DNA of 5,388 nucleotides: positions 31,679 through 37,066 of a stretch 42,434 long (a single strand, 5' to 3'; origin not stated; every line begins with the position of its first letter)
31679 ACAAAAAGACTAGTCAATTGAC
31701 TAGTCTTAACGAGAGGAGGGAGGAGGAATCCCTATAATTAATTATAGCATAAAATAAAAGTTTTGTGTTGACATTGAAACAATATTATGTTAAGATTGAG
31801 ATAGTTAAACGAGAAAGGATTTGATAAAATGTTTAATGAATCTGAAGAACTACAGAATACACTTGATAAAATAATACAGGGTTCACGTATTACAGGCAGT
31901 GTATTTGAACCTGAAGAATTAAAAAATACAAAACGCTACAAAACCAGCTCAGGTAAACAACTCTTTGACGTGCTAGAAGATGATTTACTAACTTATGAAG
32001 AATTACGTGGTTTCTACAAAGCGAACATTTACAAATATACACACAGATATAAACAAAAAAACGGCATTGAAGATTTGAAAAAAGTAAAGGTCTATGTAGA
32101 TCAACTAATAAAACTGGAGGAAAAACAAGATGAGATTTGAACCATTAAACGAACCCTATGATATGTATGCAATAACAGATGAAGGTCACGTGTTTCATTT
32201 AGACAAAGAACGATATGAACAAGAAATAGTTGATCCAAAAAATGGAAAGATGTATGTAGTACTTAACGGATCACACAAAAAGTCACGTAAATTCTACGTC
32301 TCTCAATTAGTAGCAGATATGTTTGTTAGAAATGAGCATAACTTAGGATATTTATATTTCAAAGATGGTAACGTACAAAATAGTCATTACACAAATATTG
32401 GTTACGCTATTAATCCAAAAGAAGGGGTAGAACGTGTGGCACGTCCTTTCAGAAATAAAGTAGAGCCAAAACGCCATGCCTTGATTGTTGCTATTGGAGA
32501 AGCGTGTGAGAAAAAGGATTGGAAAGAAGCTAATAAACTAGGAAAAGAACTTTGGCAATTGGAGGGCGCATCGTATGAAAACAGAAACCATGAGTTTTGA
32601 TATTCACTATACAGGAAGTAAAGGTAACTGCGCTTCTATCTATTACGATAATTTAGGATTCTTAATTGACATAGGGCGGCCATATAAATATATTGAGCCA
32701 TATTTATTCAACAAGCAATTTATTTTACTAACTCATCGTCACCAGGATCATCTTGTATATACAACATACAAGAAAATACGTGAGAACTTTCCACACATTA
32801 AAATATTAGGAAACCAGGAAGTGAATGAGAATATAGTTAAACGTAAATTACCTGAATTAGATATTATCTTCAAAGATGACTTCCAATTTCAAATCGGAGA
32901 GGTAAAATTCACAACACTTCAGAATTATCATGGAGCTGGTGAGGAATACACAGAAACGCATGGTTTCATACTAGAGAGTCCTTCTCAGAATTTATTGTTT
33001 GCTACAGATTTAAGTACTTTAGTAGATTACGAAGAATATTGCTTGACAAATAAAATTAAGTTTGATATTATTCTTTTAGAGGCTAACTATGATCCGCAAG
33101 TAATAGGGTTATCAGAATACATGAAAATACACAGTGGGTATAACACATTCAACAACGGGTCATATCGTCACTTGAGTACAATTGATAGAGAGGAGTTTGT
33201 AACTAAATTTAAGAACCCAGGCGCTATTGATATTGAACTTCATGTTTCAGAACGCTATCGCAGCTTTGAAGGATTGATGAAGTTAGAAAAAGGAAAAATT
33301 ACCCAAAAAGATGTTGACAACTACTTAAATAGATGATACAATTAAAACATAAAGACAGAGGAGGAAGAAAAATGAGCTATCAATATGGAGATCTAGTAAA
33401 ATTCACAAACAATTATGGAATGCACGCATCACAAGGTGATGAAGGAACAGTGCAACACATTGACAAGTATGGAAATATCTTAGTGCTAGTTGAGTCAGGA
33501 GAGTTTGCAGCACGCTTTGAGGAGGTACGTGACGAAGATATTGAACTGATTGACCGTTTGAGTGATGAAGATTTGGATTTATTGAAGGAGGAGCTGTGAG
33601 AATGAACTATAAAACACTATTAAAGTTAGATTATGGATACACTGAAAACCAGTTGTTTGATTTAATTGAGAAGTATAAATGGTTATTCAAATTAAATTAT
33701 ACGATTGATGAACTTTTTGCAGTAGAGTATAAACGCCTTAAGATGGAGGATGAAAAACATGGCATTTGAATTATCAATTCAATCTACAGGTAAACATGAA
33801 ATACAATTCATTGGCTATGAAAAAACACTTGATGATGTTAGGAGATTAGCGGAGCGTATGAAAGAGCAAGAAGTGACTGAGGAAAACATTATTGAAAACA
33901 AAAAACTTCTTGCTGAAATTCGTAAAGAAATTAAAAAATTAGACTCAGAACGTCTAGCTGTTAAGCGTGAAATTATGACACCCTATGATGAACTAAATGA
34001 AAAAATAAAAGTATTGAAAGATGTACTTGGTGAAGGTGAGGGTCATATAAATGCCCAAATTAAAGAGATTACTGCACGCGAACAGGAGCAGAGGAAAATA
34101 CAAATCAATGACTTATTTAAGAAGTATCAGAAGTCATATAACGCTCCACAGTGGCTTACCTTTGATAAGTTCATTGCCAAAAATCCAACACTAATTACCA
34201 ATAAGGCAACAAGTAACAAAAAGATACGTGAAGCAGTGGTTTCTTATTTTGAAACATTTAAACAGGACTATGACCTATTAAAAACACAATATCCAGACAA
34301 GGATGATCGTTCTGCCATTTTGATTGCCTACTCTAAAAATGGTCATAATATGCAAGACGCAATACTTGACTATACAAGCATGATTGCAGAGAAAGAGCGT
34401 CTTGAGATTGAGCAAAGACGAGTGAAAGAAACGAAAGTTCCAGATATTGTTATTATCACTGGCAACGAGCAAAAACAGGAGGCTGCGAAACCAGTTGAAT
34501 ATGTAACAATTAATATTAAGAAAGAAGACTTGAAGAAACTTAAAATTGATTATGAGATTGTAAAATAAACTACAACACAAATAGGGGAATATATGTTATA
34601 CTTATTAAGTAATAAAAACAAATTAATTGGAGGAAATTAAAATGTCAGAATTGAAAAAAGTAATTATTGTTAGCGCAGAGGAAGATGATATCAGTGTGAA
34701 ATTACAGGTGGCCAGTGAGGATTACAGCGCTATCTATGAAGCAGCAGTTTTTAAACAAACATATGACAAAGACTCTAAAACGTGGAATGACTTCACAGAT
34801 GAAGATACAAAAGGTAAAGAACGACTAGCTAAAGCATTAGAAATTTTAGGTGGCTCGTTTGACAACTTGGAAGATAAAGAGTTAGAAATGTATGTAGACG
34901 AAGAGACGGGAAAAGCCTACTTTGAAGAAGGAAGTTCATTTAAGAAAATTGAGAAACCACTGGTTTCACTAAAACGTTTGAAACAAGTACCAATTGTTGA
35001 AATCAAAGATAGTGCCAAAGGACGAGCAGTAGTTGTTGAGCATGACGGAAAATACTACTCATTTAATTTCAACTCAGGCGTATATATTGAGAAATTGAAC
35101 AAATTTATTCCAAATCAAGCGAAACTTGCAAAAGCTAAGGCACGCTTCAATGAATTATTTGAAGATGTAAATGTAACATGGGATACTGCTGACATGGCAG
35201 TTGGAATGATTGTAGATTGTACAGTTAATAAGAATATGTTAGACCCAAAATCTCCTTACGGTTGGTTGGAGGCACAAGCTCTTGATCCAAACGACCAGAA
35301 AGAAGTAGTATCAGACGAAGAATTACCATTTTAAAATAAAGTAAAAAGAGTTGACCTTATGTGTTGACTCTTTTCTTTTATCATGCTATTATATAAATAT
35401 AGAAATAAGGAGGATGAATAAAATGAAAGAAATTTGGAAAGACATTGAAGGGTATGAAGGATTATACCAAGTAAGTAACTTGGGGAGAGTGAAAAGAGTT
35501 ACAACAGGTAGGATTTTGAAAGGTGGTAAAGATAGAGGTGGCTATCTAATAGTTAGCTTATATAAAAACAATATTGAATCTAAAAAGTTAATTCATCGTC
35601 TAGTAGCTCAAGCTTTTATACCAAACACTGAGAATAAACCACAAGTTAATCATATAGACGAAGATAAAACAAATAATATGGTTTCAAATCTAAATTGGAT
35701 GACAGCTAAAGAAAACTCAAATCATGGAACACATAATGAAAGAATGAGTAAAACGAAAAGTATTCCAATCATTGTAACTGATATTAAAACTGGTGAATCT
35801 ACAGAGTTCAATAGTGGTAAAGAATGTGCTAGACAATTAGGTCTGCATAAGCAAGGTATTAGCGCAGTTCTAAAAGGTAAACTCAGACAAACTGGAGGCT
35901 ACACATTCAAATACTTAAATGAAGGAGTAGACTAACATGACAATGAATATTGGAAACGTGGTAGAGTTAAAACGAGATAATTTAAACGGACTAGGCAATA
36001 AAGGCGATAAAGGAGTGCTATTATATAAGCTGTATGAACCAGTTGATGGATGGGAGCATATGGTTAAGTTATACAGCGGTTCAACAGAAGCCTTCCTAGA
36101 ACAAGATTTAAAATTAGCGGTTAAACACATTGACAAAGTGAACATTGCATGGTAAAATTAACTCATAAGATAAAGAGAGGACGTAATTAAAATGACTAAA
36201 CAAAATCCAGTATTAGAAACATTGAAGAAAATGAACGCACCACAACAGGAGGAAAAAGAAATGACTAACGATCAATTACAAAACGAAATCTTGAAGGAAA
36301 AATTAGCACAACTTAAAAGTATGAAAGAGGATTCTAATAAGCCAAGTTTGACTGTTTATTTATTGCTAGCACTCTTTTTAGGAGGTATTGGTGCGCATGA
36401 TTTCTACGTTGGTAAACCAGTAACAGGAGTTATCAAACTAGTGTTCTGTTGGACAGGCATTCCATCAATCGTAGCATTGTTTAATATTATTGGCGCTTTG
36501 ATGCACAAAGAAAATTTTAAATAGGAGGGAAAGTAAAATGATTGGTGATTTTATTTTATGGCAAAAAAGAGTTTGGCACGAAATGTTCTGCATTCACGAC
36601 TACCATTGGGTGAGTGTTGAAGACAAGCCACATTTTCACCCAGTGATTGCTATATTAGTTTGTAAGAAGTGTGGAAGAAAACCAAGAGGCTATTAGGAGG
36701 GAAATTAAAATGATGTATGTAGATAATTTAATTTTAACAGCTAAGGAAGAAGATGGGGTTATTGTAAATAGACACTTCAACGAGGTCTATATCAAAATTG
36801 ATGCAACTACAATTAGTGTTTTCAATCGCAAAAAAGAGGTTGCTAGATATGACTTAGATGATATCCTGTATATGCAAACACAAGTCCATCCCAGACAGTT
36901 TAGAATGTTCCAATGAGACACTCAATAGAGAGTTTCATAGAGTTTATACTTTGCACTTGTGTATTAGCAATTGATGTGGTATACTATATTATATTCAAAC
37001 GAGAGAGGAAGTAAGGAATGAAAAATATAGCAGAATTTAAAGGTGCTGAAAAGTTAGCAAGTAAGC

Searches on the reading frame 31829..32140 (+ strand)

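Call 56: search_protein_families(library=phrogs, proteins=[window:31829-32140:+], max_evalue=0.001)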
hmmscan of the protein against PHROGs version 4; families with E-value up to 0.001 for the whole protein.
window:31829-32140:+ (103 aa): 15 families
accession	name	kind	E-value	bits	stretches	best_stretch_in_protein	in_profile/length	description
phrog_4943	-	unknown function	3.8e-30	106.5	1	10-102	70-164/166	-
phrog_236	-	other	2.1e-16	61.6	1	35-102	245-310/431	nucleotide kinase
phrog_10602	-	other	2.3e-13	51.5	1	25-96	93-162/168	nucleotide kinase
phrog_1689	-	other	7.9e-13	49.8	1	24-100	160-237/243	nucleotide kinase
phrog_23238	-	unknown function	4.7e-12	47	1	33-99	130-195/196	-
phrog_4472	-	other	7.5e-11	42.9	1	52-101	29-81/100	nucleotide kinase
phrog_4897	-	other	2.1e-09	38.8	1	30-100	114-183/186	kinase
phrog_1225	-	unknown function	4.8e-07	31.3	1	30-101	8-81/178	-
phrog_2387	-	other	5.5e-06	27.7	1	36-96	10-70/147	nucleotide kinase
phrog_26623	-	unknown function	8.5e-06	26.7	1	39-86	12-59/133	-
phrog_11324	-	other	3.1e-05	25.5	1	61-101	34-75/139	nucleotide kinase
phrog_4824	-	unknown function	0.00012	23.1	1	60-92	26-58/128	-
phrog_32578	-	unknown function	0.00016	22.6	1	13-96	3-80/221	-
phrog_5839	-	unknown function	0.00029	21.8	1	60-99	28-69/128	-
phrog_25460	-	unknown function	0.00038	21.2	1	29-96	75-139/144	-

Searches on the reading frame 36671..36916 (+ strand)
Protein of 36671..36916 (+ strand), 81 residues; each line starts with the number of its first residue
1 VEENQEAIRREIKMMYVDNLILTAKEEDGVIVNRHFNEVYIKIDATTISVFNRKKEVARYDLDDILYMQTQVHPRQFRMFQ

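Call 56: search_protein_families(library=phrogs, proteins=[window:36671-36916:+], max_evalue=0.001)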
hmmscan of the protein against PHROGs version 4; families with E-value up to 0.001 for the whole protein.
window:36671-36916:+ (81 aa): 1 family
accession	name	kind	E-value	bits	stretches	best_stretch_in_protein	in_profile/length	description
phrog_29938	-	unknown function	5.5e-36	123.5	1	14-81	1-68/68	-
